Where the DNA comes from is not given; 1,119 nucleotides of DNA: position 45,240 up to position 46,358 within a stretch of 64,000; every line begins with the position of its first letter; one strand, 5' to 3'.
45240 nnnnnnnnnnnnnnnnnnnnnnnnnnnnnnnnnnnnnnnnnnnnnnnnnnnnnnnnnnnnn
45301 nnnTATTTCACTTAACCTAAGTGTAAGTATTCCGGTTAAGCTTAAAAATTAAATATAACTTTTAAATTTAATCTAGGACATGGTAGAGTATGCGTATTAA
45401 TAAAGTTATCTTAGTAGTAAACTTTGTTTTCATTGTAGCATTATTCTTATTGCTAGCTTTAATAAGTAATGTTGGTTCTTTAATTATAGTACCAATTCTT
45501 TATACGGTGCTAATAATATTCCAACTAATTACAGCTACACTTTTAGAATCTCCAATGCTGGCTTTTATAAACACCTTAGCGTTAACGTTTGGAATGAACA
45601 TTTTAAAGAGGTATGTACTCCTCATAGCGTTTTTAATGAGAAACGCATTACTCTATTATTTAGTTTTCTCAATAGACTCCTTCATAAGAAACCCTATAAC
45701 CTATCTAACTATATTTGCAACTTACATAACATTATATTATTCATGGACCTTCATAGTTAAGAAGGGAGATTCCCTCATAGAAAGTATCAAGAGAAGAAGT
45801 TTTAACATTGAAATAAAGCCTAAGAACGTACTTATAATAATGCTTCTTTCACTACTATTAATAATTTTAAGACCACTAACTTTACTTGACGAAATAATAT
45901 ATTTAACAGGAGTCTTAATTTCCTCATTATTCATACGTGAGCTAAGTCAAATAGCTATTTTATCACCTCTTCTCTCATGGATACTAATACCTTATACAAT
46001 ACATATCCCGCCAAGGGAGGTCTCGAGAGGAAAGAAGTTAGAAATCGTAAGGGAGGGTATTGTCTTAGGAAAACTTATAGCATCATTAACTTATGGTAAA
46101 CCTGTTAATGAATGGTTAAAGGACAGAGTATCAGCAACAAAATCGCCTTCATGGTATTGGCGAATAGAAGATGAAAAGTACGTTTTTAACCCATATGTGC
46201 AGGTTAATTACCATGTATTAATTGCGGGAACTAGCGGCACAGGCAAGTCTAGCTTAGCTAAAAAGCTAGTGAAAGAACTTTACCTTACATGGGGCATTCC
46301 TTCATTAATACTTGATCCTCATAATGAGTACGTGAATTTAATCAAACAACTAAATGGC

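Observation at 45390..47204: Second, paralogous membrane-anchored HerA-like (DEAH) ATPase divergent from the Lhr helicase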

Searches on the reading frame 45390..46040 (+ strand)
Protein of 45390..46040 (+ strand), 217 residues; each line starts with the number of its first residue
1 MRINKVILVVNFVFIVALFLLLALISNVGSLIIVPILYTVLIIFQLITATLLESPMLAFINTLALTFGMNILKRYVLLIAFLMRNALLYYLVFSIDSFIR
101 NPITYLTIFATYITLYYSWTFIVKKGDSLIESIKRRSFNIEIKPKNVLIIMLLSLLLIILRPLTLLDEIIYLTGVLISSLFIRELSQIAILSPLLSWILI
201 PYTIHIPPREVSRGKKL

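Call 72: predict_structure(alignment_id=A3)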
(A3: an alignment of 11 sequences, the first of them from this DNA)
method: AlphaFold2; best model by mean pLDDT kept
length: 217 residues; sequences in the alignment: 11
mean_pLDDT: 76.6   pTM: 0.68
mean pLDDT of the five models: 76.6, 73.3, 72.8, 72.7, 66.6
residues with pLDDT >= 90: 56; 70-90: 88; 50-70: 61; < 50: 12
segments of 3 or more residues with pLDDT < 50: 207-217
pLDDT, mean of each block of 10 residues (from residue 1): 81 91 82 85 94 88 85 86 91 90 91 92 79 65 70 71 63 64 57 57 50 43
secondary structure, 60 per line:
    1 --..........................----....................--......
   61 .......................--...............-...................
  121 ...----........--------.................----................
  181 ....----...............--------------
elements in order: H3-28 H33-52 H55-83 H86-100 H102-123 H128-135 H144-160 H165-184 H189-203

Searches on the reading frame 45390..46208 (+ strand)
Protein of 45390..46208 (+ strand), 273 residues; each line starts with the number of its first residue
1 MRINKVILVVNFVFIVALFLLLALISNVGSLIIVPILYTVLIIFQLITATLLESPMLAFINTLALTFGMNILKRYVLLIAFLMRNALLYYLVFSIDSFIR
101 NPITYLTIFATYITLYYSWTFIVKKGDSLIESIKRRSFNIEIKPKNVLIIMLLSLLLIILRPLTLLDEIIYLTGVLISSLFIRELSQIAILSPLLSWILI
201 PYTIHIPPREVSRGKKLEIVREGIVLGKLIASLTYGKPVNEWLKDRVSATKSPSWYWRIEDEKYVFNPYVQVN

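Call 68: search_protein_families(library=pfam, proteins=[window:45390-46208:+], max_evalue=1)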
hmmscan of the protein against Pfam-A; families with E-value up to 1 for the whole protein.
seq(273 aa): 0 families
